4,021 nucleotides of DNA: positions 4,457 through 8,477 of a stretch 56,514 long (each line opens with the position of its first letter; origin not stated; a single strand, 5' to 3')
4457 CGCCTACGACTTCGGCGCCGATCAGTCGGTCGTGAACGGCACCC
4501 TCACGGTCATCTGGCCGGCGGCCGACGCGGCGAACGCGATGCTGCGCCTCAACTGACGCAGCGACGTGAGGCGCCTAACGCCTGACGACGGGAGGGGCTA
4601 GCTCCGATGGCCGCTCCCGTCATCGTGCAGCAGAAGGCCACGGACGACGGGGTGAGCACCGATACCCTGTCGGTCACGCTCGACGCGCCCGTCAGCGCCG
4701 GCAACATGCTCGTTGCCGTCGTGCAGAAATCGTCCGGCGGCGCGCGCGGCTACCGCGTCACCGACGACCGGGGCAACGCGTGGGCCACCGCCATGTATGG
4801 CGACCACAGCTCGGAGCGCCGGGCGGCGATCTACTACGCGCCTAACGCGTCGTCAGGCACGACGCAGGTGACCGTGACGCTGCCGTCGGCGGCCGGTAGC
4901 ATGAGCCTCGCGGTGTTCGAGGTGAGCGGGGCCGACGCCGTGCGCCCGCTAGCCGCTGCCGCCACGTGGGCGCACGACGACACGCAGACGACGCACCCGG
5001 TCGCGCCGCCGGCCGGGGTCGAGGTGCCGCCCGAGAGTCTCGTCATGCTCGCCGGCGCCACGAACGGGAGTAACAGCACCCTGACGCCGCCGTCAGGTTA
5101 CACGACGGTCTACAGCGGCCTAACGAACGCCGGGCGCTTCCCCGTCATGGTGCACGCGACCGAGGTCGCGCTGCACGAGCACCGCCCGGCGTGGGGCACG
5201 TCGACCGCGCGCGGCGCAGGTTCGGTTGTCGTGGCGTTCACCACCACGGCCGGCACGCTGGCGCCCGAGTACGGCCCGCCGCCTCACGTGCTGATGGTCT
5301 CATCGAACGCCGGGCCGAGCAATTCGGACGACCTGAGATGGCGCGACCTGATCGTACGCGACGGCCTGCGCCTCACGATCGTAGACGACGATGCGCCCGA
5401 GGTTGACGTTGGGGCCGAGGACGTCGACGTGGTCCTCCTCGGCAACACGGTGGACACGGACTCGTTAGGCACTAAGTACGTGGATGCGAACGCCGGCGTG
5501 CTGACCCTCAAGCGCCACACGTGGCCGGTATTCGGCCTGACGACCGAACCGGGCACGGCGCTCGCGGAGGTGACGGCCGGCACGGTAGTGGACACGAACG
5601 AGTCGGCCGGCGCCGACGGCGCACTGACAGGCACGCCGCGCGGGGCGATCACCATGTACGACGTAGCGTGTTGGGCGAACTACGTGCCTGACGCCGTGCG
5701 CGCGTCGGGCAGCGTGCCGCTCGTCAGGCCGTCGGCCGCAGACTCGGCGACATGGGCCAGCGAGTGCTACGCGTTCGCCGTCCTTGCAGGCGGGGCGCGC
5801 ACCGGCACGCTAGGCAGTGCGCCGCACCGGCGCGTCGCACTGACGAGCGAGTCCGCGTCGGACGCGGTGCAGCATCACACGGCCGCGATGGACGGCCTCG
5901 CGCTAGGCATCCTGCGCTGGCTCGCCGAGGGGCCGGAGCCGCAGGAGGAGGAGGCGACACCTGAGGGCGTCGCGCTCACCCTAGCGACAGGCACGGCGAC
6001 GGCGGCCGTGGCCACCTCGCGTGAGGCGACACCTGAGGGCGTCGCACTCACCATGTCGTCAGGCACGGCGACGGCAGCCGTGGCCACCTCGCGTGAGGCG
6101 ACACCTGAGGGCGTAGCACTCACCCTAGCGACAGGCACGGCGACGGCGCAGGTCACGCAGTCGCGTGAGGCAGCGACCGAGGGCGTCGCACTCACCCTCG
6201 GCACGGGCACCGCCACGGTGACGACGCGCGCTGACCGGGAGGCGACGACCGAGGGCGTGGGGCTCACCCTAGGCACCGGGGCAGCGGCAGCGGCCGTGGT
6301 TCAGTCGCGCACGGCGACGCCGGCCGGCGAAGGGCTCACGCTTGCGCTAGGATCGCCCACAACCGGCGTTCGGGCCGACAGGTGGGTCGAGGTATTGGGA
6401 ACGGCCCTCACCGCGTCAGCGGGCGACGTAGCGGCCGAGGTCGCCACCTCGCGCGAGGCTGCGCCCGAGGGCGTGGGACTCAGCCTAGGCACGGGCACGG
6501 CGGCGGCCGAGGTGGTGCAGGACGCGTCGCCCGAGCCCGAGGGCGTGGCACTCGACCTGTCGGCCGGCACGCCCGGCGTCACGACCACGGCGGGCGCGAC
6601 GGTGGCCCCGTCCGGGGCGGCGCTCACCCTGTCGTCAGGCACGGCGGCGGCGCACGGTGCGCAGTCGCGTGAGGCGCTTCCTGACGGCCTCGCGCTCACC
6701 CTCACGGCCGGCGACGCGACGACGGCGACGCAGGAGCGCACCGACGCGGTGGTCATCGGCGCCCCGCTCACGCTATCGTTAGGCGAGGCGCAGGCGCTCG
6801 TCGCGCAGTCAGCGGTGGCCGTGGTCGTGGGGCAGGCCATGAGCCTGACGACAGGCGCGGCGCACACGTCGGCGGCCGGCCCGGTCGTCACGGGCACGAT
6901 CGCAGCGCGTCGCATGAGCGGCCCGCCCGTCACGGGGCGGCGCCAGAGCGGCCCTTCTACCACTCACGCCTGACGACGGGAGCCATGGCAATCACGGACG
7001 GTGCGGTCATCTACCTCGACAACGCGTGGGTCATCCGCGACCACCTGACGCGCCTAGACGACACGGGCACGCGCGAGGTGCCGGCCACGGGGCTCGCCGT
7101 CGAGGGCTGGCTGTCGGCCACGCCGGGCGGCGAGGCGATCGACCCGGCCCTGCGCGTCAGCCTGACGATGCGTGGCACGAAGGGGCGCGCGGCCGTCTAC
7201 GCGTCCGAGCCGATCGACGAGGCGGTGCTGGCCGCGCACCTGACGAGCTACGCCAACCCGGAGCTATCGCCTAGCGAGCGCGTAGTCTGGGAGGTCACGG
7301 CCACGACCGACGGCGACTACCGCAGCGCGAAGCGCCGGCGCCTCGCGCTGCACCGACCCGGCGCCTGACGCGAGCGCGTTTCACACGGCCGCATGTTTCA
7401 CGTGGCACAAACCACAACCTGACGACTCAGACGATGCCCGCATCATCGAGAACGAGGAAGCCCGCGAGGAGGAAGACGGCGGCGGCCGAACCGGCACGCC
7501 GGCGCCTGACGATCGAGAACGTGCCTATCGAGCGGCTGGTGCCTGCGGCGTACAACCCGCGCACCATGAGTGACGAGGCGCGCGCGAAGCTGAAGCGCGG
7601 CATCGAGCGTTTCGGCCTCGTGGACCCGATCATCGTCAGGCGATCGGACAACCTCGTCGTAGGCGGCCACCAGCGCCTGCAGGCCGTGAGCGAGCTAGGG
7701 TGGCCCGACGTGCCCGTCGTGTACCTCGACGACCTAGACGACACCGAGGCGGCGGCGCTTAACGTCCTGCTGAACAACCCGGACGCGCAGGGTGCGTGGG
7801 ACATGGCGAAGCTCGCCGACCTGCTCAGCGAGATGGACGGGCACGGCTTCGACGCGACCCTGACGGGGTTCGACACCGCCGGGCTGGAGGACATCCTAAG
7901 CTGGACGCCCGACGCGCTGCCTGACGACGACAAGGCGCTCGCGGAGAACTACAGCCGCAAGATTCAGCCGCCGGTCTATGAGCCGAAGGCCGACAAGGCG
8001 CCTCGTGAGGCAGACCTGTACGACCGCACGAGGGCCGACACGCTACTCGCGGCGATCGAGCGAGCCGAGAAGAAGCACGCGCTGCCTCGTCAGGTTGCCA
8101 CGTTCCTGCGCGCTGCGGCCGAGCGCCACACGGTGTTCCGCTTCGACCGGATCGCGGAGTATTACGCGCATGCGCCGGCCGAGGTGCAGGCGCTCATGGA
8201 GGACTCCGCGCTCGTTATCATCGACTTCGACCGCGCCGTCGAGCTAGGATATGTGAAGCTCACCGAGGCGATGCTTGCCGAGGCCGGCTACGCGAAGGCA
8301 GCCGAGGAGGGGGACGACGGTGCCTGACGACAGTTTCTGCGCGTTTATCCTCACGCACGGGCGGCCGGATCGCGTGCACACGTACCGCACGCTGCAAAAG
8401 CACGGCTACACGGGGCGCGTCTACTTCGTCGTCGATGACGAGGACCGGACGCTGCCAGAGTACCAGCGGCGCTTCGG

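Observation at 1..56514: Genome-wide hyper-abundance of an asymmetric, strand-biased motif (G)CCTNACG(A/C)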

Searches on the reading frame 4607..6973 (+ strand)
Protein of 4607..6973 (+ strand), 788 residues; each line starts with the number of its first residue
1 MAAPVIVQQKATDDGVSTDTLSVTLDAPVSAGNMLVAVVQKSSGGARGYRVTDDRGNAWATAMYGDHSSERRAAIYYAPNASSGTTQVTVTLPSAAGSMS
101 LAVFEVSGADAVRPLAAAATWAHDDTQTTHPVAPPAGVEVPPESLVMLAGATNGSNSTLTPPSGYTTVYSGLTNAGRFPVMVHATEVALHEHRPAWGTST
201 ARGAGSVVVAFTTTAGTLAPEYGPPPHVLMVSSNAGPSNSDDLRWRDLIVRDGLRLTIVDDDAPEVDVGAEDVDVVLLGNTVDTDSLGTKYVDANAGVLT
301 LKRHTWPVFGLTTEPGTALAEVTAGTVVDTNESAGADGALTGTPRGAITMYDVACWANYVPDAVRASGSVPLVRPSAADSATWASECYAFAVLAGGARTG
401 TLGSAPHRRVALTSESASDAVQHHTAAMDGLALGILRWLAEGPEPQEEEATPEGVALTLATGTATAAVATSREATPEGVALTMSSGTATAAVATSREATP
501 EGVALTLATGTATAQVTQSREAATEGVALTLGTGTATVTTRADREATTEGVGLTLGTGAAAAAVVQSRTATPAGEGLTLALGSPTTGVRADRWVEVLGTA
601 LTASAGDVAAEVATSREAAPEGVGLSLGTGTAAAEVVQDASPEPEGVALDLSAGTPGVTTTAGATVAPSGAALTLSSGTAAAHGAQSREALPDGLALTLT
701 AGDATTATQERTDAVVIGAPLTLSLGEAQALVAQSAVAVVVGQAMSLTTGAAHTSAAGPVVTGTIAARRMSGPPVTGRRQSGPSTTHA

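Call 12: search_protein_families(library=pfam, proteins=[window:4607-6973:+], max_evalue=0.001)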
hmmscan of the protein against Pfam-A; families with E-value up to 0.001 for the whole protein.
window:4607-6973:+ (788 aa): 0 families

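Call 14: search_protein_families(library=pfam, proteins=[window:4607-6973:+], max_evalue=1)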
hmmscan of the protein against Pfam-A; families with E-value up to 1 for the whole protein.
window:4607-6973:+ (788 aa): 1 family
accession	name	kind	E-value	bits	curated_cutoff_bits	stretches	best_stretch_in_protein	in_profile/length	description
PF18705.7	DUF5643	-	0.34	11.3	34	1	47-91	48-94/115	Family of unknown function (DUF5643)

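Call 24: search_protein_families(library=phrogs, proteins=[window:4607-6973:+], max_evalue=0.01)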
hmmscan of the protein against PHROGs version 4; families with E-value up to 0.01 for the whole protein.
window:4607-6973:+ (788 aa): 0 families

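Call 25: search_solved_structures(query=window:4607-6973:+, max_evalue=1)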
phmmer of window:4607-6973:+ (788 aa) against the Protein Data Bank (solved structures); distinct sequences matched with E-value up to 1: 1.
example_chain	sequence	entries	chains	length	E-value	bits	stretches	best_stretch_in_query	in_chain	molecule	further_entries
6jzk_A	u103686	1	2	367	0.35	12.3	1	27-150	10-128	Major fimbrium subunit FimA type-1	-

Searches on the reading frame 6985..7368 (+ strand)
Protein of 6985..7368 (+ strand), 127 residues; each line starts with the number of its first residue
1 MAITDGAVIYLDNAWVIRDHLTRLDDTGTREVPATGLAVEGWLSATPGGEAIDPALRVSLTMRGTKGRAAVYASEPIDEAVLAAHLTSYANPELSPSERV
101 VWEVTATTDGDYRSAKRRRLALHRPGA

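Call 14: search_protein_families(library=pfam, proteins=[window:6985-7368:+], max_evalue=1)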
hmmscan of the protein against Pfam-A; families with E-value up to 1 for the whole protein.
window:6985-7368:+ (127 aa): 2 families
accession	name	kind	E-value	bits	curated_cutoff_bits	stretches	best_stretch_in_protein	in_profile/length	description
PF25788.1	Ig_Rha78A_N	-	0.14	12.8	27.4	1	85-112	62-89/105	Rha78A-like, N-terminal immunoglobulin domain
PF11619.13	P53_C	-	0.26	11.8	25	1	102-113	3-14/67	Transcription factor P53 - C terminal domain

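Call 24: search_protein_families(library=phrogs, proteins=[window:6985-7368:+], max_evalue=0.01)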
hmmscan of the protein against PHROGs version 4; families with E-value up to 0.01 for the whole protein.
window:6985-7368:+ (127 aa): 0 families

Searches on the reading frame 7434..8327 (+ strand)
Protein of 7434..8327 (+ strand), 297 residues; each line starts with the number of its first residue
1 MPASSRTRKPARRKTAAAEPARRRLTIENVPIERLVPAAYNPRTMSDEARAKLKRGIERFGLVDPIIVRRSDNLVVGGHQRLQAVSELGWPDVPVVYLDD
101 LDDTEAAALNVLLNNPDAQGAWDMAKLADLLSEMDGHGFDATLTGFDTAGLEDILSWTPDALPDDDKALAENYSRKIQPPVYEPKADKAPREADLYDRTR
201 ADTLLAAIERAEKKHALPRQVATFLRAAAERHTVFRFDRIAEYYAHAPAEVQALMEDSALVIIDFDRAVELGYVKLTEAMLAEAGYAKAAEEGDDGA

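Call 12: search_protein_families(library=pfam, proteins=[window:7434-8327:+], max_evalue=0.001)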
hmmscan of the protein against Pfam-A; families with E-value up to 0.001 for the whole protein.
window:7434-8327:+ (297 aa): 1 family
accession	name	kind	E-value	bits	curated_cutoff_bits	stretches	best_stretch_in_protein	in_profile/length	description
PF02195.25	ParB_N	-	3.4e-11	43.5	26.3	1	27-112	3-91/95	ParB N-terminal domain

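Call 24: search_protein_families(library=phrogs, proteins=[window:7434-8327:+], max_evalue=0.01)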
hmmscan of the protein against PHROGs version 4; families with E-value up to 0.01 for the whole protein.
window:7434-8327:+ (297 aa): 22 families
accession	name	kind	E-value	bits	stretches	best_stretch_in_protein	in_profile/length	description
phrog_620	-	DNA, RNA and nucleotide metabolism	3e-50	172.3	1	24-280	6-217/217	ParB-like partition protein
phrog_498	-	other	9.1e-42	144.4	1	11-167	19-178/633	DNA methyltransferase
phrog_9353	-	unknown function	1.8e-28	101.1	1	33-185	17-166/245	-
phrog_723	-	DNA, RNA and nucleotide metabolism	5e-27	96.1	1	24-208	10-166/223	ParB-like partition protein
phrog_8071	-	DNA, RNA and nucleotide metabolism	1.5e-24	88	1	24-168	4-140/389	ParB-like partition protein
phrog_15396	-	DNA, RNA and nucleotide metabolism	4.1e-23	83.5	1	25-172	2-148/258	ParB-like partition nuclease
phrog_5475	-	unknown function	3.2e-17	63.5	1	26-125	2-96/458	-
phrog_940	-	DNA, RNA and nucleotide metabolism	5.4e-16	59.8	1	25-138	4-116/388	nuclease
phrog_4715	-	DNA, RNA and nucleotide metabolism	1.7e-14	54.2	1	14-115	134-237/630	ParB-like partition protein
phrog_930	-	DNA, RNA and nucleotide metabolism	8.8e-14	52.9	1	25-152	5-130/223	ParB-like partition protein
phrog_3264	-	DNA, RNA and nucleotide metabolism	4.6e-10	40.6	1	21-112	43-136/337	ParB-like partition protein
phrog_18056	-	DNA, RNA and nucleotide metabolism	2.3e-09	37.6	1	26-110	2-84/387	ParB-like partition nuclease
phrog_2159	-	DNA, RNA and nucleotide metabolism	9.8e-09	36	1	26-212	60-259/365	ParB-like partition protein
phrog_3951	-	unknown function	1.6e-08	35.4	1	18-106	9-103/301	-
phrog_26387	-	DNA, RNA and nucleotide metabolism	1.9e-08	35.1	1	26-133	9-120/252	ParB-like partition nuclease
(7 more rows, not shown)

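Call 69: list_cluster_members(proteins=[window:7434-8327:+, window:9798-10766:+, window:12299-14230:+, window:28705-30927:+, window:31461-32876:+, window:32887-34200:+, window:34777-35631:+, window:43300-44433:+, window:50464-51432:+, window:53400-54338:+])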
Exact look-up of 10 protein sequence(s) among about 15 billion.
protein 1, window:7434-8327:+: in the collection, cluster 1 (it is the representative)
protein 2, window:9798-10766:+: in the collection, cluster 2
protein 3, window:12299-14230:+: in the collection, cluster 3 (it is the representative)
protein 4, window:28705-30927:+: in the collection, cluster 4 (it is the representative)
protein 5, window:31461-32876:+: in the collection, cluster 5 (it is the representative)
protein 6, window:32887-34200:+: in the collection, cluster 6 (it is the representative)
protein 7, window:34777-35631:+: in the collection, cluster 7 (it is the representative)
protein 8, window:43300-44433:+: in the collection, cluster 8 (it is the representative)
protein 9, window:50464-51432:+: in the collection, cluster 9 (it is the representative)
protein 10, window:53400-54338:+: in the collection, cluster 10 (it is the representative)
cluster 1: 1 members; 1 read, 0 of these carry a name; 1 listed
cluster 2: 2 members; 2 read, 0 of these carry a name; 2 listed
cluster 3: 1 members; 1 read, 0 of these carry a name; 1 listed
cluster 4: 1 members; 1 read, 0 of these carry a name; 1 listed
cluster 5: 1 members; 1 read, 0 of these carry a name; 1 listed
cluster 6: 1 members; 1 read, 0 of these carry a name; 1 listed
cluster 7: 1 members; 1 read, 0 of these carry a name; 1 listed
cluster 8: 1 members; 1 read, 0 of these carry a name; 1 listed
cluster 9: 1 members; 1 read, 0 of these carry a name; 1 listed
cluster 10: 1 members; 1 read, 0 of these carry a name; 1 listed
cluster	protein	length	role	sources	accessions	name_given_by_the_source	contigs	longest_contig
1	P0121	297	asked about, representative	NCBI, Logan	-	-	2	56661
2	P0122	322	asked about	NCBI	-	-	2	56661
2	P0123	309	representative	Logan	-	-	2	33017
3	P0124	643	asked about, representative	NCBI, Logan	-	-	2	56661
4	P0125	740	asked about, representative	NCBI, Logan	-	-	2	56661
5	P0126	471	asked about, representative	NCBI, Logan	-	-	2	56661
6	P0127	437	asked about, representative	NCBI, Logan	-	-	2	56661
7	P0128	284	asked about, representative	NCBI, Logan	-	-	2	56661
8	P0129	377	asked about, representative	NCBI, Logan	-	-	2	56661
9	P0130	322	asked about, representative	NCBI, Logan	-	-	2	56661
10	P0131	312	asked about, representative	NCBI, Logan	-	-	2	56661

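Call 96: search_solved_structures(query=window:7434-8327:+, max_evalue=0.01)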
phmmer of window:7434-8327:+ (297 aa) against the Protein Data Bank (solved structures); distinct sequences matched with E-value up to 0.01: 4.
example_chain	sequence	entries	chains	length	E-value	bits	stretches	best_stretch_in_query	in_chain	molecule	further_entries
7nfu_A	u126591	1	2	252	5.3e-12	49.4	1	17-114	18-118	Nucleoid occlusion protein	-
7ng0_A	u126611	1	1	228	5.6e-11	46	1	27-114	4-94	Nucleoid occlusion protein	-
7ol9_A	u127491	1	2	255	2e-09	40.9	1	18-114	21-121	Nucleoid occlusion protein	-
6sdk_A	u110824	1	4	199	4.5e-06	29.9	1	26-103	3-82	Stage 0 sporulation protein J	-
